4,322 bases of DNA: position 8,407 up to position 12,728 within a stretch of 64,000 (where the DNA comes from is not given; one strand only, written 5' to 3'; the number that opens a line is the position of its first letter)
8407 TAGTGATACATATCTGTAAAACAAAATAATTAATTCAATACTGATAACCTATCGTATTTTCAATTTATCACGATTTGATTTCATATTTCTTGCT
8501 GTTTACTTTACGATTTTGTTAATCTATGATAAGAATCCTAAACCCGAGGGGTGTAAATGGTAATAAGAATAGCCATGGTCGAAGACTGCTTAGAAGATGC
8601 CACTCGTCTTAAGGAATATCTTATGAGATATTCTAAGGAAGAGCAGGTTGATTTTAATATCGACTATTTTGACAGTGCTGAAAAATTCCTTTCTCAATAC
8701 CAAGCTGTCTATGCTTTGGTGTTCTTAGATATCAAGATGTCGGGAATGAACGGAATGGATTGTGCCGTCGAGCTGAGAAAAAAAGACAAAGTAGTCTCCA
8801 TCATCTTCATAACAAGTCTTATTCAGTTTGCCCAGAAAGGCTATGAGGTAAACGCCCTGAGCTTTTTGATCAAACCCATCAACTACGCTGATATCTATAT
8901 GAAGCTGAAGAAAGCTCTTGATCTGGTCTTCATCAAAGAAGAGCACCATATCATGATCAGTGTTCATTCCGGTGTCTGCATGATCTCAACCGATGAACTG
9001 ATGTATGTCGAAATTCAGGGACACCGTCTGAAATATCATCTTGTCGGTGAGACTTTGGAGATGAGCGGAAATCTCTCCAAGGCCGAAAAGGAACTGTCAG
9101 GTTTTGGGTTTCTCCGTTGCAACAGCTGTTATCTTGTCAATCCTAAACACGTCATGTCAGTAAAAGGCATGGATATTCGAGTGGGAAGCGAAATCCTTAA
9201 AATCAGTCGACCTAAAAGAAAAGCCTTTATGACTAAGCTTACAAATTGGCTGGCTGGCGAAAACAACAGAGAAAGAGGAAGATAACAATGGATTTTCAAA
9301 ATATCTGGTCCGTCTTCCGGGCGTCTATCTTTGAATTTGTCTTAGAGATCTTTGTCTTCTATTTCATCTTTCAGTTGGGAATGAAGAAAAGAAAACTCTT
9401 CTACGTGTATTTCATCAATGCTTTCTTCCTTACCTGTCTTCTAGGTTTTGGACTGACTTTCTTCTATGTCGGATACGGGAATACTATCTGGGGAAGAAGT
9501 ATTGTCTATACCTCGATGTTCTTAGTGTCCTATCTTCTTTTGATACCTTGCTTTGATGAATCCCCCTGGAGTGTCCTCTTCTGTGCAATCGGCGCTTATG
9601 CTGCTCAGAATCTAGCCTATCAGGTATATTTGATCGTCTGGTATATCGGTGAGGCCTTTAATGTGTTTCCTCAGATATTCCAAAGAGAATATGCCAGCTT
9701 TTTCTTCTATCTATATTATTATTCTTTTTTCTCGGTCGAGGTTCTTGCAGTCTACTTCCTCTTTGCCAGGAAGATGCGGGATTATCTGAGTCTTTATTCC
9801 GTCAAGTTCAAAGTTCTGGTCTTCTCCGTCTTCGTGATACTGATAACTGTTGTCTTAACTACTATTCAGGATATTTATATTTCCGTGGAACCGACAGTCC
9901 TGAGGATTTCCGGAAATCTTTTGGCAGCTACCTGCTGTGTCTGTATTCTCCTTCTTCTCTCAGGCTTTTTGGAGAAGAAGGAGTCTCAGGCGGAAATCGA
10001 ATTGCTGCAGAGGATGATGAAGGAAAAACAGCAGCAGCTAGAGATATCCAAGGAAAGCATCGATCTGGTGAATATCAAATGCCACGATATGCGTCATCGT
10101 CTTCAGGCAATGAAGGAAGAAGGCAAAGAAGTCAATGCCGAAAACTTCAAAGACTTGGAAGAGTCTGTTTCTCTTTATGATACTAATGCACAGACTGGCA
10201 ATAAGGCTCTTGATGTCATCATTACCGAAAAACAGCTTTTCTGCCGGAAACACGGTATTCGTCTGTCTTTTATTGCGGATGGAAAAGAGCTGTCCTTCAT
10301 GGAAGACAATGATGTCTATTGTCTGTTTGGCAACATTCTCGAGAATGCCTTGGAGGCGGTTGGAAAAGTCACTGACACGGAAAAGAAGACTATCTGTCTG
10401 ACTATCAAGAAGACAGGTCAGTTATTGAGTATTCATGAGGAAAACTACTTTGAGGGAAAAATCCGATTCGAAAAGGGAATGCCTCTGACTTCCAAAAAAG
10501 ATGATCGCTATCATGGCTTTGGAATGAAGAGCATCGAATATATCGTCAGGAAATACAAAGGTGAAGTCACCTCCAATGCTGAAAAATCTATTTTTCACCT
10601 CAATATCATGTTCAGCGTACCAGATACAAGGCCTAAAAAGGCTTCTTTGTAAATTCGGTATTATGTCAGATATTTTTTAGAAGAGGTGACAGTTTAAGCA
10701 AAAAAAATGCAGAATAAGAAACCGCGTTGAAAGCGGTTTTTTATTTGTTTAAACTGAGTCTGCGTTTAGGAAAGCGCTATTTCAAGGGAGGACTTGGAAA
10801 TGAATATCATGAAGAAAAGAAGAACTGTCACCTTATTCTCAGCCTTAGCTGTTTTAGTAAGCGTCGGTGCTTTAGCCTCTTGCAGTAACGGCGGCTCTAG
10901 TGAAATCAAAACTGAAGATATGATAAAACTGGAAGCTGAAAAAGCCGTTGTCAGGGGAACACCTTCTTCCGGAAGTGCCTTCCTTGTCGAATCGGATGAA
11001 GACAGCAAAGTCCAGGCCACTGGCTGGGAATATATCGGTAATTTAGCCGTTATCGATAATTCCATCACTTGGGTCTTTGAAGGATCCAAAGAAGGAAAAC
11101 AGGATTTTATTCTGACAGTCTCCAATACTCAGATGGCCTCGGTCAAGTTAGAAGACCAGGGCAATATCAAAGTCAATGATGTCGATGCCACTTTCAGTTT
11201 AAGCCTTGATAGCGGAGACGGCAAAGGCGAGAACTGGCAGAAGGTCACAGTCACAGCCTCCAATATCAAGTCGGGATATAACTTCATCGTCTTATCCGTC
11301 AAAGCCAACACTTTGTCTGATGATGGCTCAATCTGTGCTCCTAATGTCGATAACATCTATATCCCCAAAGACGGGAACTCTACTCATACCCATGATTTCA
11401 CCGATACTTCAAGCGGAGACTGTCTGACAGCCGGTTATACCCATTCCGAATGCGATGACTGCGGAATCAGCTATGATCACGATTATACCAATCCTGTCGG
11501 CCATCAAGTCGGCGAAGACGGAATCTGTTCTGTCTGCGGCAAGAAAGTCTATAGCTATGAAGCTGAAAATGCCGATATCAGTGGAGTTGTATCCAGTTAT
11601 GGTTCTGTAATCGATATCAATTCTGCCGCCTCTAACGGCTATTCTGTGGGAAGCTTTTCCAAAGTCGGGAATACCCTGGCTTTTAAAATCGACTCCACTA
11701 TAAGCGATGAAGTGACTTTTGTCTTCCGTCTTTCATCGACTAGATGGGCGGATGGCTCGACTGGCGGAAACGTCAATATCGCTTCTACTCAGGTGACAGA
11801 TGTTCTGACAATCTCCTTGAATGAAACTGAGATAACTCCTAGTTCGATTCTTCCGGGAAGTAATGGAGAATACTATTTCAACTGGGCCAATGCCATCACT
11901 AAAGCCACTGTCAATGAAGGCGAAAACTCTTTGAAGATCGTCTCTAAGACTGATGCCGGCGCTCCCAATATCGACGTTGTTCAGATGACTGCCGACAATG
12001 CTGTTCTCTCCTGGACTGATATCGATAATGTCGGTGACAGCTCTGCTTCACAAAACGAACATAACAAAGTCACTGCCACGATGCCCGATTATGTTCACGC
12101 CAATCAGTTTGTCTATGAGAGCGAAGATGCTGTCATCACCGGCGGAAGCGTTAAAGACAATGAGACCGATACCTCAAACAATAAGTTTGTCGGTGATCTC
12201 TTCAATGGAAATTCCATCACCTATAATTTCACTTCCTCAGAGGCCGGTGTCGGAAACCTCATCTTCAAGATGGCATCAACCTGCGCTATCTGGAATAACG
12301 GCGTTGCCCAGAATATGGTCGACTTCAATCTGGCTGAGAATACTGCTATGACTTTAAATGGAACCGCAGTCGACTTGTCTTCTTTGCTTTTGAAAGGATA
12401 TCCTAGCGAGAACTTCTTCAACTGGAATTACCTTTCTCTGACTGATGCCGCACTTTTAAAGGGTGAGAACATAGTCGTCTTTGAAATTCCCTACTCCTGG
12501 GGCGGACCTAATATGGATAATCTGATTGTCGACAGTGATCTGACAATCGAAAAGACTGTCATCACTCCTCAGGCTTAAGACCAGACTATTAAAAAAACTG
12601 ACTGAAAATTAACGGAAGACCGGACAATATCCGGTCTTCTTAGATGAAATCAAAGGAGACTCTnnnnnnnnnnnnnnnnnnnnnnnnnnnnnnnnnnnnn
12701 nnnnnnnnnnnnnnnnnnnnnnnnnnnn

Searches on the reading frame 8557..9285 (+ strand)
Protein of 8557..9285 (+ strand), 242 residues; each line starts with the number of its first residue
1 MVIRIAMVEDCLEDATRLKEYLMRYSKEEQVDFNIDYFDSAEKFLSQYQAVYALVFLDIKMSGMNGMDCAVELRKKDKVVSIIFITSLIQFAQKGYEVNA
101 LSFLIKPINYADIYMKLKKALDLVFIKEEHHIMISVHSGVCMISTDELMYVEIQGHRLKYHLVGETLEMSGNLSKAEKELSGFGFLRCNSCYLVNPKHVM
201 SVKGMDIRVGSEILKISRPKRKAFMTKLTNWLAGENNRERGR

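Call 6: search_protein_families(library=pfam, proteins=[window:8557-9285:+], max_evalue=0.01)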
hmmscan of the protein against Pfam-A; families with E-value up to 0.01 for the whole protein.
window:8557-9285:+ (242 aa): 2 families
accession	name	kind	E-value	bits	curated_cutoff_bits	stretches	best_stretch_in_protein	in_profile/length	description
PF04397.21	LytTR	-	1.7e-13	51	22.6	1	140-228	3-97/98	LytTr DNA-binding domain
PF00072.30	Response_reg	-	4e-13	49.9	30.2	1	13-116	5-109/111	Response regulator receiver domain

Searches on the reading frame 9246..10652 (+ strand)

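Call 6: search_protein_families(library=pfam, proteins=[window:9246-10652:+], max_evalue=0.01)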
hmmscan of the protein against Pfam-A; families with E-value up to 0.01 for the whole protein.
window:9246-10652:+ (468 aa): 1 family
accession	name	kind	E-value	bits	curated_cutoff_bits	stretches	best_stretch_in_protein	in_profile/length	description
PF14501.12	HATPase_c_5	-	4.9e-24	84.6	22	1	352-456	1-101/102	GHKL domain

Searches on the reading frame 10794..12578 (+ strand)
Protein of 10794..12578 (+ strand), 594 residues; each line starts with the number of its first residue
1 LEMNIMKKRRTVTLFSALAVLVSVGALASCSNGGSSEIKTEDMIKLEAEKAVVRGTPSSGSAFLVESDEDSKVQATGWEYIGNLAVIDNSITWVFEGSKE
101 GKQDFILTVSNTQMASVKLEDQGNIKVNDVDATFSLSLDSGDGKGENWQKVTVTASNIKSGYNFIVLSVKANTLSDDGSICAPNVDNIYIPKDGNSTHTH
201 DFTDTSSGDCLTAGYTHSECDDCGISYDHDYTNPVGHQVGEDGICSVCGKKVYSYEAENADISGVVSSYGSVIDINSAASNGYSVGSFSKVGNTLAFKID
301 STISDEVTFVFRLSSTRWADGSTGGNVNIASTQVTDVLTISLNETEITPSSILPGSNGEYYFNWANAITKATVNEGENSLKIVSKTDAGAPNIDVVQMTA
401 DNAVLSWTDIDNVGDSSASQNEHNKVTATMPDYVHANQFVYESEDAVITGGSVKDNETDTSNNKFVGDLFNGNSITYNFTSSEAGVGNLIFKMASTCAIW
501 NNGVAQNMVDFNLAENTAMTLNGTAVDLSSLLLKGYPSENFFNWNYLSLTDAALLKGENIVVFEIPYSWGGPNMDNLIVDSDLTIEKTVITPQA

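Call 7: search_protein_families(library=pfam, proteins=[window:10794-12578:+], max_evalue=0.01)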
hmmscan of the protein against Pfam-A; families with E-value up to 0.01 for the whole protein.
window:10794-12578:+ (594 aa): 1 family
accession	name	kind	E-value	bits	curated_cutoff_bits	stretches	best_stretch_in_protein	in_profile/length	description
PF24108.1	DUF7383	-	0.0029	18.3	27.9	0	339-388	62-108/123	Family of unknown function (DUF7383)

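Call 15: search_protein_families(library=pfam, proteins=[window:10794-12578:+], max_evalue=10)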
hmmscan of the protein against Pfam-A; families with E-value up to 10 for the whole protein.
window:10794-12578:+ (594 aa): 3 families
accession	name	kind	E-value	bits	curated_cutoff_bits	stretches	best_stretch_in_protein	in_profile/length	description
PF24108.1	DUF7383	-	0.0029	18.3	27.9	1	339-388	62-108/123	Family of unknown function (DUF7383)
PF05191.20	ADK_lid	-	0.32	11.4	26.6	1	220-253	4-32/36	Adenylate kinase, active site lid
PF18718.6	CxC5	-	0.44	11.2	26.9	1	205-233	37-64/117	CxC5 like cysteine cluster associated with KDZ transposases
